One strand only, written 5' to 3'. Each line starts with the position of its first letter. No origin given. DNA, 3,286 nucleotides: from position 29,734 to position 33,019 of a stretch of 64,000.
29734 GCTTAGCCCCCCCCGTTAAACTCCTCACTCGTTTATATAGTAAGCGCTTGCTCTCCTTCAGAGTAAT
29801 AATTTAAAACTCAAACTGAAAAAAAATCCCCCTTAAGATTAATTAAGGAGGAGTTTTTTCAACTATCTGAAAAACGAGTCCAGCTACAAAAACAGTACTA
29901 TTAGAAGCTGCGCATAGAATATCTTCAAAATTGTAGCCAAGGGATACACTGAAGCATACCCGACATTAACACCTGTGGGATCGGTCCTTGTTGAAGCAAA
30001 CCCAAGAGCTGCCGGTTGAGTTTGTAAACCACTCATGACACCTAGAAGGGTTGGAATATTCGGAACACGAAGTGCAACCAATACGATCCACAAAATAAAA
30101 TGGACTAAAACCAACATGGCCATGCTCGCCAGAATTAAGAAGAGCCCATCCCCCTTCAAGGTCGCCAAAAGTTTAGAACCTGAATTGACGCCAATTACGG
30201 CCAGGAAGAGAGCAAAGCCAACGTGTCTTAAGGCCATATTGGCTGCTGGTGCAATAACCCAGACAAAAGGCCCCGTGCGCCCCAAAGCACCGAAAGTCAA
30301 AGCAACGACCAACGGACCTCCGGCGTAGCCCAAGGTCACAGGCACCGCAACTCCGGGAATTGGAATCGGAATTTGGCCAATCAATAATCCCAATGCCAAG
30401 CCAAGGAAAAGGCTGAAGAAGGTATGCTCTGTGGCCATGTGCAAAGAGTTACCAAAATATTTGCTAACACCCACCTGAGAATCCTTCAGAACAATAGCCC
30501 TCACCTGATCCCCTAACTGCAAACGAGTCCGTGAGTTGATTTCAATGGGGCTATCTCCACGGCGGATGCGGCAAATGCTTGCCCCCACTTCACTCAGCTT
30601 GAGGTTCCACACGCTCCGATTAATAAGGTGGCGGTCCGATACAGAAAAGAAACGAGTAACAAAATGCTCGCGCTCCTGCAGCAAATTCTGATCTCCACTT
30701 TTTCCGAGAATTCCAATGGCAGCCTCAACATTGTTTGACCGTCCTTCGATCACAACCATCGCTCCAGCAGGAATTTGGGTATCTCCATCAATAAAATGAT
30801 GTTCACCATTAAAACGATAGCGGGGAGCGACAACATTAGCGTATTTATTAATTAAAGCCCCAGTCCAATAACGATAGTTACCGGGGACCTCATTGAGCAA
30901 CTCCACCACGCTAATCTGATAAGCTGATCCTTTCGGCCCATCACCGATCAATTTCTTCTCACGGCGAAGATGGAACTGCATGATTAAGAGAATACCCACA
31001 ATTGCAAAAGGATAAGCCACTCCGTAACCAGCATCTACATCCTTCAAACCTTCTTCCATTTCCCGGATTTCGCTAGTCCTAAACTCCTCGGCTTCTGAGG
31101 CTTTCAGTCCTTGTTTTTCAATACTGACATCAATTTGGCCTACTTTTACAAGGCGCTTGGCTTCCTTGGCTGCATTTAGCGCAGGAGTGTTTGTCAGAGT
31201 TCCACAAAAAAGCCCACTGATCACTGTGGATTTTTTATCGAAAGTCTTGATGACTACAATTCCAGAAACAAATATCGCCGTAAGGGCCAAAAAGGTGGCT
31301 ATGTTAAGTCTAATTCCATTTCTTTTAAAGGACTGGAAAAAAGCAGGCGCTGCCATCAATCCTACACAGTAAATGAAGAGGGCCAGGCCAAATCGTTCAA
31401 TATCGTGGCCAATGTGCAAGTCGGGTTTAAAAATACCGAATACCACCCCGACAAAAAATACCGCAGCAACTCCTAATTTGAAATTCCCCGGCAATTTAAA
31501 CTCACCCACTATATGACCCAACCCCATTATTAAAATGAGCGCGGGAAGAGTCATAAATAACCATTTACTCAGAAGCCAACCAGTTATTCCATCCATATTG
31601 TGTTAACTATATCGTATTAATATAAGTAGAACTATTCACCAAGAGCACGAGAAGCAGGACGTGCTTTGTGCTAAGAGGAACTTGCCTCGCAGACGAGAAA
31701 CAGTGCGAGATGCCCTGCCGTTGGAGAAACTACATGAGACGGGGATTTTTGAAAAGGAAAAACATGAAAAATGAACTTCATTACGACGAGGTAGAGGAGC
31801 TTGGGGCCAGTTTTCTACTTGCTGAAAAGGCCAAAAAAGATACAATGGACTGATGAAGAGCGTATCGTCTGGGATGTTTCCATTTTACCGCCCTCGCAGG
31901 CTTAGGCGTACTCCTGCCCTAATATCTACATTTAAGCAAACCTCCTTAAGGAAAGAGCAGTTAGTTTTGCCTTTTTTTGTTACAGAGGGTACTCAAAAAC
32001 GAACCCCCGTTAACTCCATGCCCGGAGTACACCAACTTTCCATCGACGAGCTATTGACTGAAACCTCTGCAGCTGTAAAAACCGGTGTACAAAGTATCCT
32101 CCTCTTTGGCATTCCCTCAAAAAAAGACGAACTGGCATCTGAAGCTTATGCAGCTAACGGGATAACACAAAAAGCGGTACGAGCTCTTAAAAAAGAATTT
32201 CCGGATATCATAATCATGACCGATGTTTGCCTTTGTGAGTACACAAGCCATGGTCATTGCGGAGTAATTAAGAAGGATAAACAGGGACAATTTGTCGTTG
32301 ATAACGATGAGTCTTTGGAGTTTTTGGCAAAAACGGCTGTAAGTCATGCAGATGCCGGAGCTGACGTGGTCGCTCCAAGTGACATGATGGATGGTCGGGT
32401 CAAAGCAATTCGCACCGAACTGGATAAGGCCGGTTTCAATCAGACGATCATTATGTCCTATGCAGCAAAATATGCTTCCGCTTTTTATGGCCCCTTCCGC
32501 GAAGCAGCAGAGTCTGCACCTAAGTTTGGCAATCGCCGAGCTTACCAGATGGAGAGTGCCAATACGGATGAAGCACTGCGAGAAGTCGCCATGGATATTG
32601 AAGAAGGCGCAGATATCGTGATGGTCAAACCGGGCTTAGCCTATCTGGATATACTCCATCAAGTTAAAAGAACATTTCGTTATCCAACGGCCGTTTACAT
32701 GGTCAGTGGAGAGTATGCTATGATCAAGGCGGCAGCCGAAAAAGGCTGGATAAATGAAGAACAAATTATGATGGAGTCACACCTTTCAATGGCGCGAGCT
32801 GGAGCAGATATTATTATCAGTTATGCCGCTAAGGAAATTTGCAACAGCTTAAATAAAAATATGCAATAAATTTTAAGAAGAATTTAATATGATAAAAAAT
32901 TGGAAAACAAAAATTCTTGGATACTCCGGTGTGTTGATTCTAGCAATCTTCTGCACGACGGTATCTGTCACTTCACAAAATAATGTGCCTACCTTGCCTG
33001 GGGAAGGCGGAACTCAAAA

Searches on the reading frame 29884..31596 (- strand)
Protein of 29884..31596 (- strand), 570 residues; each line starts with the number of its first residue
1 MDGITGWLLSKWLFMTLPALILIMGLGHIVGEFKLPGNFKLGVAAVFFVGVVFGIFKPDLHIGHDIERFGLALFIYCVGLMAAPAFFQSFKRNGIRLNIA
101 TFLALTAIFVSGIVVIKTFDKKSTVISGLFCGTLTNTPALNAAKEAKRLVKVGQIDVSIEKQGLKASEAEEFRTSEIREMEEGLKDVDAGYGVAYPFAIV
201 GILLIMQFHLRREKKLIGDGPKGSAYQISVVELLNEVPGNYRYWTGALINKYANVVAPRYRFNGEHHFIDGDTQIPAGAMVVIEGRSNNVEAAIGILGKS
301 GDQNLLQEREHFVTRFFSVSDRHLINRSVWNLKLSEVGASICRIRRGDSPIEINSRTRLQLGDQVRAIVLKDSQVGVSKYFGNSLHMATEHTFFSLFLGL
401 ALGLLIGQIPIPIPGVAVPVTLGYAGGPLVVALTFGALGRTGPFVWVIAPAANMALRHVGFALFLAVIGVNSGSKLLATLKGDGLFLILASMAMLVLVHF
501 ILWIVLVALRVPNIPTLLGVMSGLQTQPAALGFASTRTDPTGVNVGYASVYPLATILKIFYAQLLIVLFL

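Call 8: search_protein_families(library=pfam, proteins=[window:29884-31596:-], max_evalue=0.001)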
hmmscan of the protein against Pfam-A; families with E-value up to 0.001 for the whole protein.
window:29884-31596:- (570 aa): 2 families
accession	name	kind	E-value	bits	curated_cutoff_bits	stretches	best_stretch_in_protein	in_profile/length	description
PF06826.17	Asp-Al_Ex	-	2.1e-66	223.3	27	2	20-208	2-164/167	Predicted Permease Membrane Region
PF02080.26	TrkA_C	-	2e-06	28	27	1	320-372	8-61/71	TrkA-C domain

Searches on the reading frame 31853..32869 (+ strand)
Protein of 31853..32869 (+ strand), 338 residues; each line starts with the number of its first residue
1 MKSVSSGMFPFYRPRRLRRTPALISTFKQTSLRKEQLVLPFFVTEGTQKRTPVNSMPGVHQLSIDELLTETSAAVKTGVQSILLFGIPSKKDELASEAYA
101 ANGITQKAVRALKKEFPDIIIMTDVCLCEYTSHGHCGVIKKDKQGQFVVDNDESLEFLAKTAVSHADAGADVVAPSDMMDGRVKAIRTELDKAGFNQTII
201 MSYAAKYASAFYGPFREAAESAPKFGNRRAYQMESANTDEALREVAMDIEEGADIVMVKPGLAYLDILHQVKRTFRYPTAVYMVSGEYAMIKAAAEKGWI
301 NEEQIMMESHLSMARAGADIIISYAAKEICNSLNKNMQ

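Call 8: search_protein_families(library=pfam, proteins=[window:31853-32869:+], max_evalue=0.001)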
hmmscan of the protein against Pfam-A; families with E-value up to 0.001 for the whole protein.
window:31853-32869:+ (338 aa): 1 family
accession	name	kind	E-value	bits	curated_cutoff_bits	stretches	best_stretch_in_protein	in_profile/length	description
PF00490.27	ALAD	-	5.8e-148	492.6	24.6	1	12-330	2-315/317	Delta-aminolevulinic acid dehydratase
